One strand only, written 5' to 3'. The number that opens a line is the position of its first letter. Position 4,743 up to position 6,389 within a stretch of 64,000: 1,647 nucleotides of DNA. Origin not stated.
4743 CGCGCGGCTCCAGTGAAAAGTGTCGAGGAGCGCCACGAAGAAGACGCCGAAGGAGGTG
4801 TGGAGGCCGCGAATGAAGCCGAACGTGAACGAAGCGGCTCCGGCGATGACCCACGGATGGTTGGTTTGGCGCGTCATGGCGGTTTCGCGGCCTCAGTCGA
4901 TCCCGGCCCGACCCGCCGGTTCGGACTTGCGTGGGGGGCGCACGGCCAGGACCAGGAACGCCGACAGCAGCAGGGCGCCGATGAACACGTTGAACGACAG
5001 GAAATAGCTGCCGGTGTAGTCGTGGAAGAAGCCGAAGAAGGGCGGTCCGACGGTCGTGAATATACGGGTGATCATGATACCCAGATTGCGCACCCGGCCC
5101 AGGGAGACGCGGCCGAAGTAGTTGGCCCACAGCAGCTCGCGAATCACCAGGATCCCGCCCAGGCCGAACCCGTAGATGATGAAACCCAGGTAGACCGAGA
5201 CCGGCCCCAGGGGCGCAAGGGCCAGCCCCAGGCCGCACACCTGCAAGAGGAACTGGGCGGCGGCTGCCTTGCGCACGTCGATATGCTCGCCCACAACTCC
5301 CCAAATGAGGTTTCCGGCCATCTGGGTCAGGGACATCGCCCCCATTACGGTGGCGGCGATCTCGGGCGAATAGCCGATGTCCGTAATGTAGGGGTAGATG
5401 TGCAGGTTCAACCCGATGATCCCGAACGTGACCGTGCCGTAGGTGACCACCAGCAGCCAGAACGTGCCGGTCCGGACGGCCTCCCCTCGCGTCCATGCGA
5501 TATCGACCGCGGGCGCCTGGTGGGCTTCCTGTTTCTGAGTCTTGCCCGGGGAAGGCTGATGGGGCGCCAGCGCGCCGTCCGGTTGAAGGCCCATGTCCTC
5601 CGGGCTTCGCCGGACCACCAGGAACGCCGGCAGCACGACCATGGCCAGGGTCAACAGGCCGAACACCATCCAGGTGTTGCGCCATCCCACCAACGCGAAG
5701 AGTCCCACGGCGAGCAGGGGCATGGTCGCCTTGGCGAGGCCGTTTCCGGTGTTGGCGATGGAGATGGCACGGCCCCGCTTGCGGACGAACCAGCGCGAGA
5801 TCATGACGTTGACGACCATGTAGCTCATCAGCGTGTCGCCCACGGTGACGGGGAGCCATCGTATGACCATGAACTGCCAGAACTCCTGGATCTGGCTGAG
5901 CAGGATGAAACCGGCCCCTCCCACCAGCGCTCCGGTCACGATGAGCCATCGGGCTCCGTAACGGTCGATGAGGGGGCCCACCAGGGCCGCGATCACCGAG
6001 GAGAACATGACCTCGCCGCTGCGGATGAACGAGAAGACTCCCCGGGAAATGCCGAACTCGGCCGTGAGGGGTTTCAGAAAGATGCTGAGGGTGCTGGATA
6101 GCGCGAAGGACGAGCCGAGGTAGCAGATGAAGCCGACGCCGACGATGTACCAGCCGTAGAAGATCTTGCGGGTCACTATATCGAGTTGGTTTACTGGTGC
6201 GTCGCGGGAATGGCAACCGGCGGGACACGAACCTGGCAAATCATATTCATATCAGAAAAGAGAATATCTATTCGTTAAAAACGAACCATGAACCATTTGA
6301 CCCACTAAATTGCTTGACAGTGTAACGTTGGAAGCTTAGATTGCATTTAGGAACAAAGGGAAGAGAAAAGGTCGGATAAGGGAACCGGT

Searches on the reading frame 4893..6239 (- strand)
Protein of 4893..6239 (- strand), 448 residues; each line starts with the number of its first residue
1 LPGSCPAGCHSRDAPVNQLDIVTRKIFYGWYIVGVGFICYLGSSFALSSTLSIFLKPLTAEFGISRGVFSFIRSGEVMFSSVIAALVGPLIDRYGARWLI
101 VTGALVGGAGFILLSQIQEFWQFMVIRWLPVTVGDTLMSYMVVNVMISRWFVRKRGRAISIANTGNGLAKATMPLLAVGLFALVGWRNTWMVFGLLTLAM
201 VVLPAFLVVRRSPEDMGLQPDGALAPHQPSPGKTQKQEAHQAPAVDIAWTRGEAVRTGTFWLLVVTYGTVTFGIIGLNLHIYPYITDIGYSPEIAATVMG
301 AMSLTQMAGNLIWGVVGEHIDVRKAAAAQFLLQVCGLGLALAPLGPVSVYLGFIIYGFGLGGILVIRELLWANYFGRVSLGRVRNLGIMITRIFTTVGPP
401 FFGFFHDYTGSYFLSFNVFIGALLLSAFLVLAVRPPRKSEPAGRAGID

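Call 3: search_protein_families(library=pfam, proteins=[window:4893-6239:-], max_evalue=1)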
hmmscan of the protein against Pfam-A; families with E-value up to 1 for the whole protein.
window:4893-6239:- (448 aa): 3 families
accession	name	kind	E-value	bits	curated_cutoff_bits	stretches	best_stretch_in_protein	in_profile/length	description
PF07690.21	MFS_1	-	2.4e-36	125.8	33.4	2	37-291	2-235/347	Major Facilitator Superfamily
PF06779.20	MFS_4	-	8.3e-06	25.8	26.3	1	96-430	59-363/364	Uncharacterised MFS-type transporter YbfB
PF12832.13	MFS_1_like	-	0.00024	20.7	25.2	2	280-341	21-84/373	MFS_1 like family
